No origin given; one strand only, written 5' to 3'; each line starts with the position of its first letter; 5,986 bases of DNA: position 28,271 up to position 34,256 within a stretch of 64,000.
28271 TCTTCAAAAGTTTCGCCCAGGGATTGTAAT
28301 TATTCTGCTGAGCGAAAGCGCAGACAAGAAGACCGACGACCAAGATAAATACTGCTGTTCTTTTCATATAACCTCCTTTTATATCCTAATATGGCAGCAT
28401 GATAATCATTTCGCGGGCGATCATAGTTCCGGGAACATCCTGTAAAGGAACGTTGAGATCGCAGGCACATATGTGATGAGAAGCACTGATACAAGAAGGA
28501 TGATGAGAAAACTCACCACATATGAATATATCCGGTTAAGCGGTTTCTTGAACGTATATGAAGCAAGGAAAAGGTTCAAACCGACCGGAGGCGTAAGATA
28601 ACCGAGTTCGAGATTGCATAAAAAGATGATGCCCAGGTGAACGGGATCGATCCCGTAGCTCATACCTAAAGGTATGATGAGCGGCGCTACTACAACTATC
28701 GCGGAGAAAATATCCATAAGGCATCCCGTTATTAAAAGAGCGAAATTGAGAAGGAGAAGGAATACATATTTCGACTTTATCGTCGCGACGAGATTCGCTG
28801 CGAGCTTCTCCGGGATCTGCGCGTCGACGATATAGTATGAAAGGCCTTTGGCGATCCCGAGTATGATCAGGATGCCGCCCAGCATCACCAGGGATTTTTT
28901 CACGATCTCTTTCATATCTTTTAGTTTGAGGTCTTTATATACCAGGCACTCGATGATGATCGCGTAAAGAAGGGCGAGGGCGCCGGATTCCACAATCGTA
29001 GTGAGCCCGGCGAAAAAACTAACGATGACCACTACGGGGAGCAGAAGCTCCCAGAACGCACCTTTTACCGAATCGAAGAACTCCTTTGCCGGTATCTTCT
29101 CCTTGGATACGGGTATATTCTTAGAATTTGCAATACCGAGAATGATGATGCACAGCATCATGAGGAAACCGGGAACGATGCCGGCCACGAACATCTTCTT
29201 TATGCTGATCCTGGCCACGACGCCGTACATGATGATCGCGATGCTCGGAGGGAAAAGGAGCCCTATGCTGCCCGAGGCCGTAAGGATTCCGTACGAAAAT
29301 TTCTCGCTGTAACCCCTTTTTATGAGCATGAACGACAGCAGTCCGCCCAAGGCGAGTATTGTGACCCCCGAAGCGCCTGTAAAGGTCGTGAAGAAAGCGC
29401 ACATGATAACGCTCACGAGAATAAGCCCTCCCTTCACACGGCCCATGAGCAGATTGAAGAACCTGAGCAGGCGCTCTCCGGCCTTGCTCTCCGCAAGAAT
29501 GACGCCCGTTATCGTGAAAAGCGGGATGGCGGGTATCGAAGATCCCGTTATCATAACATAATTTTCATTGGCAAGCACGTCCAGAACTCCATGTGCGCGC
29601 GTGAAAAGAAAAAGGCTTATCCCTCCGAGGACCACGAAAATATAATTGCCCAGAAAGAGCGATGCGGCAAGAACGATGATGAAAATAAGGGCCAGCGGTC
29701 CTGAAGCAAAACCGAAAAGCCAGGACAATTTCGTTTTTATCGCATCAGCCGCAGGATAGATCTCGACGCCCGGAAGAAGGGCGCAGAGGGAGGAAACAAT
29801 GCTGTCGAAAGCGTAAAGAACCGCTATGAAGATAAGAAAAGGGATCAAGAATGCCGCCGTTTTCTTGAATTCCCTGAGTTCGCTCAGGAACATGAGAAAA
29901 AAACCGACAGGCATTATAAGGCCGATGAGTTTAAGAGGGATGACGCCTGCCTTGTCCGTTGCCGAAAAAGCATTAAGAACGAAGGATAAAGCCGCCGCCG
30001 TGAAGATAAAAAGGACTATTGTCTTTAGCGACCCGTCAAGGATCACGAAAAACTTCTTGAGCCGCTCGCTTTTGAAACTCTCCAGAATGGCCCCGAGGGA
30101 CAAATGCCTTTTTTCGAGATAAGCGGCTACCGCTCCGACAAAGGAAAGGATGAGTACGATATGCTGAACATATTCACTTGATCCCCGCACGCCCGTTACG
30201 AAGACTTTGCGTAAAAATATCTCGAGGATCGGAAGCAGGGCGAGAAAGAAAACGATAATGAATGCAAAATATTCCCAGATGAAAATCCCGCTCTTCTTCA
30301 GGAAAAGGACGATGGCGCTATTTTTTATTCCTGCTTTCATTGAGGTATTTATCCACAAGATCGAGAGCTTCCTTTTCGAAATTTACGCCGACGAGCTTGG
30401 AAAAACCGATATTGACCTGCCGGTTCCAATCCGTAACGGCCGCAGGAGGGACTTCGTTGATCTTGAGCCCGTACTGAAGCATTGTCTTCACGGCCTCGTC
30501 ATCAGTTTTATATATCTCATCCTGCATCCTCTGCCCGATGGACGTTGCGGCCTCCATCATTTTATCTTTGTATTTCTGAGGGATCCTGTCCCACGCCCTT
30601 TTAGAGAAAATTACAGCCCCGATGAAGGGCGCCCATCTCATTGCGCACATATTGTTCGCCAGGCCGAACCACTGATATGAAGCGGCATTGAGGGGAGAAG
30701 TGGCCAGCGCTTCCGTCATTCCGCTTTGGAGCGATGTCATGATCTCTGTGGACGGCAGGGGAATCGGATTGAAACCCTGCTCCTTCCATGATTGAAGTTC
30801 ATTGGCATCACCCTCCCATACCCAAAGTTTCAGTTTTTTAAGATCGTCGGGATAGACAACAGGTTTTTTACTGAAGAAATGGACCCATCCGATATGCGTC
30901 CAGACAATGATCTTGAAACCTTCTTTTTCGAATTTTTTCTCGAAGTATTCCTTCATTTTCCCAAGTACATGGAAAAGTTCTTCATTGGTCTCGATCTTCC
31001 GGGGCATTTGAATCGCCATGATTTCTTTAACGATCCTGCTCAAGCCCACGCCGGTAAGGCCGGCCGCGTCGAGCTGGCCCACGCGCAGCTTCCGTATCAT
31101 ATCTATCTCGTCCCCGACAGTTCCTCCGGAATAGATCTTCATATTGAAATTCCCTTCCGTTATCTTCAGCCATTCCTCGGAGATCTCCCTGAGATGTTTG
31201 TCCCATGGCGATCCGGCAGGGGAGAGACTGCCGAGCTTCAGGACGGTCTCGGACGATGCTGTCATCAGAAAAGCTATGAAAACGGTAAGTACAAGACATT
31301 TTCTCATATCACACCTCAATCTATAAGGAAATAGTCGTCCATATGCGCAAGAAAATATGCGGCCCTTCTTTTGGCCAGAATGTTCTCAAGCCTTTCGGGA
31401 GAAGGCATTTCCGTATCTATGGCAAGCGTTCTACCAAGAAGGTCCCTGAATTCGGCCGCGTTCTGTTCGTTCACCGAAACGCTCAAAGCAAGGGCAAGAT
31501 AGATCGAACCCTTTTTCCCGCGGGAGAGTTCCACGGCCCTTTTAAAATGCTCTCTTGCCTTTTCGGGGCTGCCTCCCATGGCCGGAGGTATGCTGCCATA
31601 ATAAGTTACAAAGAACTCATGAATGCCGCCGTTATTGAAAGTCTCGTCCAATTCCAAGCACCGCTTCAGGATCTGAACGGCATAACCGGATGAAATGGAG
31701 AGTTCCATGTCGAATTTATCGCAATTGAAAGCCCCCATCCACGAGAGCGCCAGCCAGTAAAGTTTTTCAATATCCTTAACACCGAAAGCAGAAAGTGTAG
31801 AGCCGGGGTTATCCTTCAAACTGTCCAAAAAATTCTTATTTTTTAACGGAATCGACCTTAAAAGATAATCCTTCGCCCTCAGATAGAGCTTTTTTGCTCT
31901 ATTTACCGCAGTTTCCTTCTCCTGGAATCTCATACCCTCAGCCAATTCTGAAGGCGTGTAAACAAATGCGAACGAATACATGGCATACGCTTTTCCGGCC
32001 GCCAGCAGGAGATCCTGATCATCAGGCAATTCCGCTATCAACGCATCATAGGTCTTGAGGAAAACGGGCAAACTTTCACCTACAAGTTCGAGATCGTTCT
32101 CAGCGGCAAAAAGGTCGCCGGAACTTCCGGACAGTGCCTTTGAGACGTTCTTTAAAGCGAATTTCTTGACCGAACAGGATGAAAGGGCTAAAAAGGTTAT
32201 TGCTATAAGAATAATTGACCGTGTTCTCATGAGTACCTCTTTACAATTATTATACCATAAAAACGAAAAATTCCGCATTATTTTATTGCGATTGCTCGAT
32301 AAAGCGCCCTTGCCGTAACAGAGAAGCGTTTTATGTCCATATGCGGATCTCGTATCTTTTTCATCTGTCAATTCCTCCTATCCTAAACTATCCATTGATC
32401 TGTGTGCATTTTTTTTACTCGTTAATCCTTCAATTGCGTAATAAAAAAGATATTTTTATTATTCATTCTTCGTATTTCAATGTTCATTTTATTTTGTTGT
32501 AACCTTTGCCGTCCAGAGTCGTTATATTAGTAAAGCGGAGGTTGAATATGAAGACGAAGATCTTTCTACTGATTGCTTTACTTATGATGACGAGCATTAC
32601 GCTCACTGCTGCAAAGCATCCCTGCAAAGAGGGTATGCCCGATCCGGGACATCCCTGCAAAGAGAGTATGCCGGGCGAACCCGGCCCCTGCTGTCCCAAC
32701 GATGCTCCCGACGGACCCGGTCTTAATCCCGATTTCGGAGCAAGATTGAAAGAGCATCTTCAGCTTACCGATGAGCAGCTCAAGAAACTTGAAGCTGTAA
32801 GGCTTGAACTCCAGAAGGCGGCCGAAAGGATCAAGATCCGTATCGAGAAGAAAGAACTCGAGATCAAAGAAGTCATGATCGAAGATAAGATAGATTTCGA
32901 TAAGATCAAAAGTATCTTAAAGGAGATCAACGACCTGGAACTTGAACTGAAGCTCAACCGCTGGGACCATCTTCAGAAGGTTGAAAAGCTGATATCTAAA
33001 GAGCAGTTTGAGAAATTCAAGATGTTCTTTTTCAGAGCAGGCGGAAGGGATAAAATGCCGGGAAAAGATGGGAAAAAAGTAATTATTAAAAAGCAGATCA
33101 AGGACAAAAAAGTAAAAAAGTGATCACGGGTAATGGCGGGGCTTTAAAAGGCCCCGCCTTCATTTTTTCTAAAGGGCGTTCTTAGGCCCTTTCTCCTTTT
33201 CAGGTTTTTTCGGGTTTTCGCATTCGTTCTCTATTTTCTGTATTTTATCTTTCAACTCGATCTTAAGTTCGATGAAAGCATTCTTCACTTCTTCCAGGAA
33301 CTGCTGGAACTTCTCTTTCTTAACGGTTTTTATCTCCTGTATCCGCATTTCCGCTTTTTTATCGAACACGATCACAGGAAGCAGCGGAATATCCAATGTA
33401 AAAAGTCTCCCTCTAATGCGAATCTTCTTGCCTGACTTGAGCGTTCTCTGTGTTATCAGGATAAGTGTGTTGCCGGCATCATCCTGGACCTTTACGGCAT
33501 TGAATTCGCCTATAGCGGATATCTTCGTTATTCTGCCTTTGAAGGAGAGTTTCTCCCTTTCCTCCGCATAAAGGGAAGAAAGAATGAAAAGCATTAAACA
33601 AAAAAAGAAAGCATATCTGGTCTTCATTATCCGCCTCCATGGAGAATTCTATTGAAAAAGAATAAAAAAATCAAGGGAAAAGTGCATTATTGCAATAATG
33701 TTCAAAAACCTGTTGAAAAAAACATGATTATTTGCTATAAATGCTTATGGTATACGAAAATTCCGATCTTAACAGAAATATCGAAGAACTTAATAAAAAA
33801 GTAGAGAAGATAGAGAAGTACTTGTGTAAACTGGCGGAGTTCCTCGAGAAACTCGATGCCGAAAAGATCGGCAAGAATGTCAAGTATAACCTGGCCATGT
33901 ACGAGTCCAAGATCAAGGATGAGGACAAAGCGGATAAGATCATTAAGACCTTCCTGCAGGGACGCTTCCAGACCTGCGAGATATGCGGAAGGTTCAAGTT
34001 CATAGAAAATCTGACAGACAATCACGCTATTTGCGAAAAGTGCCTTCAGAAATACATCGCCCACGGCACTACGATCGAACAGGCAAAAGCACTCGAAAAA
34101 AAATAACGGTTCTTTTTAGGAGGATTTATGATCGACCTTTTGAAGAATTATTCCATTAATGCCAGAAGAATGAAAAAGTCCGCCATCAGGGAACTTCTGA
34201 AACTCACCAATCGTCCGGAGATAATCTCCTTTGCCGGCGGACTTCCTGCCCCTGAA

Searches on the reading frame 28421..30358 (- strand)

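Call 45: search_protein_families(library=pfam, proteins=[window:28421-30358:-])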
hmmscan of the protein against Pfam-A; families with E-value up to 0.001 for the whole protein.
window:28421-30358:- (645 aa): 2 families
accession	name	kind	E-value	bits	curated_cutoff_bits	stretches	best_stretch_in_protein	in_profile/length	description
PF06808.19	DctM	-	1.5e-77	261.6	23.8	1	227-634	1-413/413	Tripartite ATP-independent periplasmic transporter, DctM component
PF04290.18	DctQ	-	1.4e-12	48.1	28.3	1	40-164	2-126/132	Tripartite ATP-independent periplasmic transporters, DctQ component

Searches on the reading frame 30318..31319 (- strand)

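Call 45: search_protein_families(library=pfam, proteins=[window:30318-31319:-])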
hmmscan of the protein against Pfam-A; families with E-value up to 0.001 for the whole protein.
window:30318-31319:- (333 aa): 1 family
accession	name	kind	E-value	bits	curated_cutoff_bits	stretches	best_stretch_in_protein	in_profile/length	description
PF03480.18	DctP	-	1.8e-37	129.6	23.4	1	32-302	4-275/286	Bacterial extracellular solute-binding protein, family 7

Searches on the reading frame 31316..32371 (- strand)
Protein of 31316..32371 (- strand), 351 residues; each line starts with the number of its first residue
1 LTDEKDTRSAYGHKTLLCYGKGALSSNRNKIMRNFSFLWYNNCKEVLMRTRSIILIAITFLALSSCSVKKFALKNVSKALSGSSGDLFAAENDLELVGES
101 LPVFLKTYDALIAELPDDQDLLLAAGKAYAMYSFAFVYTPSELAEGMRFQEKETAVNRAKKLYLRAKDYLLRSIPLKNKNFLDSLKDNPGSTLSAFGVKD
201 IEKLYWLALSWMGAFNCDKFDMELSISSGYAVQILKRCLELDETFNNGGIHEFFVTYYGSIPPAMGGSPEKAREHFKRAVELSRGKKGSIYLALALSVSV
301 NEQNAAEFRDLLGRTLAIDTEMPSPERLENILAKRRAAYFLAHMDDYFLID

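Call 45: search_protein_families(library=pfam, proteins=[window:31316-32371:-])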
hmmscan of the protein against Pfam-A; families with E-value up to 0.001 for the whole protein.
window:31316-32371:- (351 aa): 1 family
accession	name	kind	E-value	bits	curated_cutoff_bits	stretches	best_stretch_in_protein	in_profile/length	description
PF16811.11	TAtT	-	1.3e-79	267.7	26.5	1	91-348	2-263/263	TRAP transporter T-component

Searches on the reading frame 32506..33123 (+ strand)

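Call 45: search_protein_families(library=pfam, proteins=[window:32506-33123:+])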
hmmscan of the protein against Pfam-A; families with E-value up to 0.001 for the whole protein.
window:32506-33123:+ (205 aa): 1 family
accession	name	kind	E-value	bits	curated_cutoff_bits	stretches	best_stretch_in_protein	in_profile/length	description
PF13801.11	Metal_resist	-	1.4e-05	25.7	29.2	1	72-167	32-122/125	Heavy-metal resistance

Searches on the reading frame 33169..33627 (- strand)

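Call 45: search_protein_families(library=pfam, proteins=[window:33169-33627:-])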
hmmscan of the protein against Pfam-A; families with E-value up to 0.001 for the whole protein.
window:33169-33627:- (152 aa): 0 families

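Call 59: search_protein_families(library=pfam, proteins=[window:33169-33627:-], max_evalue=1)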
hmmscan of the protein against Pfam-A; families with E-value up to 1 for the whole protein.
window:33169-33627:- (152 aa): 4 families
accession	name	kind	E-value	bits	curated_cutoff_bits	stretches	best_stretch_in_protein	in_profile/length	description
PF18864.6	AbiTii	-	0.021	15.4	27.6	1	77-146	111-183/189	AbiTii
PF18738.6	HEPN_DZIP3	-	0.053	13.8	27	1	101-142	99-141/144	DZIP3/ hRUL138-like HEPN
PF09559.15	Cas6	-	0.1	13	26.7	1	65-131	76-140/191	Cas6 Crispr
PF24280.2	HVO_A0563_N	-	0.14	12.5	27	1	39-134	48-141/145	HVO_A0563, N-terminal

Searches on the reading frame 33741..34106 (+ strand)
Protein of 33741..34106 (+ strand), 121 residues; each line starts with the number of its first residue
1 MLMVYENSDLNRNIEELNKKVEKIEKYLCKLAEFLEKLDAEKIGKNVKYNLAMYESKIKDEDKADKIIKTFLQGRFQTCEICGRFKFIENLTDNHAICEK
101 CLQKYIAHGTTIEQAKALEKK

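Call 3: search_protein_families(library=pfam, proteins=[window:33741-34106:+])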
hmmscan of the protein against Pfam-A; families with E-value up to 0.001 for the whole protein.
window:33741-34106:+ (121 aa): 0 families

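Call 59: search_protein_families(library=pfam, proteins=[window:33741-34106:+], max_evalue=1)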
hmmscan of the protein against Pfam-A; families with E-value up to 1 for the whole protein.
window:33741-34106:+ (121 aa): 8 families
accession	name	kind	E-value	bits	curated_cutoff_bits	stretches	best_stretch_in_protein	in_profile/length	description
PF10473.14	CENP-F_leu_zip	-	0.02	15.4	34.5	1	6-53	81-128/140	Leucine-rich repeats of kinetochore protein Cenp-F/LEK1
PF24627.1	PUMA_CC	-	0.024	15.1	30.1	1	9-42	40-73/74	PUMA coiled-coil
PF14703.12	PHM7_cyt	-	0.03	15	27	1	6-81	33-81/174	Cytosolic domain of 10TM putative phosphate transporter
PF08650.15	DASH_Dad4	-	0.061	13.8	29.8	1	9-55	22-66/71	DASH complex subunit Dad4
PF07544.18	Med9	-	0.072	13.6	26.9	1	5-39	43-77/80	RNA polymerase II transcription mediator complex subunit 9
PF23831.1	DUF7201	-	0.19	11.9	27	1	7-69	5-65/142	Coiled-coil region of unknown function (DUF7201)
PF05377.16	FlaC_arch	-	0.56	11.1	27.8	0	14-55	2-45/55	Flagella accessory protein C (FlaC)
PF03961.19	FapA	-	0.56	10.2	31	1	7-73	151-227/272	Flagellar Assembly Protein A beta solenoid domain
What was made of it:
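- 33741..34106 (+): 121-aa coiled-coil plus 4-Cys zinc-ribbon protein. It is the first gene of conserved module A, lies outside the finding's coordinates, and its likely true start is ATG 33747. No Pfam match (calls 3, 59).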

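Call 66: predict_structure(protein=window:33741-34106:+)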
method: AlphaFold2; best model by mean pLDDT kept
length: 121 residues; sequences in the alignment: 1
mean_pLDDT: 58.6   pTM: 0.28
mean pLDDT of the five models: 58.6, 53.6, 50.5, 47.6, 43.5
residues with pLDDT >= 90: 0; 70-90: 24; 50-70: 63; < 50: 34
segments of 3 or more residues with pLDDT < 50: 1-6, 38-58, 70-72
pLDDT, mean of each block of 10 residues (from residue 1): 50 83 80 59 41 45 55 57 60 58 61 56 42
secondary structure, 60 per line:
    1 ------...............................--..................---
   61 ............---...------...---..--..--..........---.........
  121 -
elements in order: H7-37 H40-57 H61-72 E76-78 E85-87 H99-108 H112-120
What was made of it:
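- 33741..34106 (+): The AF2 model has low confidence, pLDDT 58.6 (call 66).
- Tried and rejected: The AF2 model of the 121-aa Zn-ribbon protein had pLDDT 58.6 (call 66), so no fold search was run.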
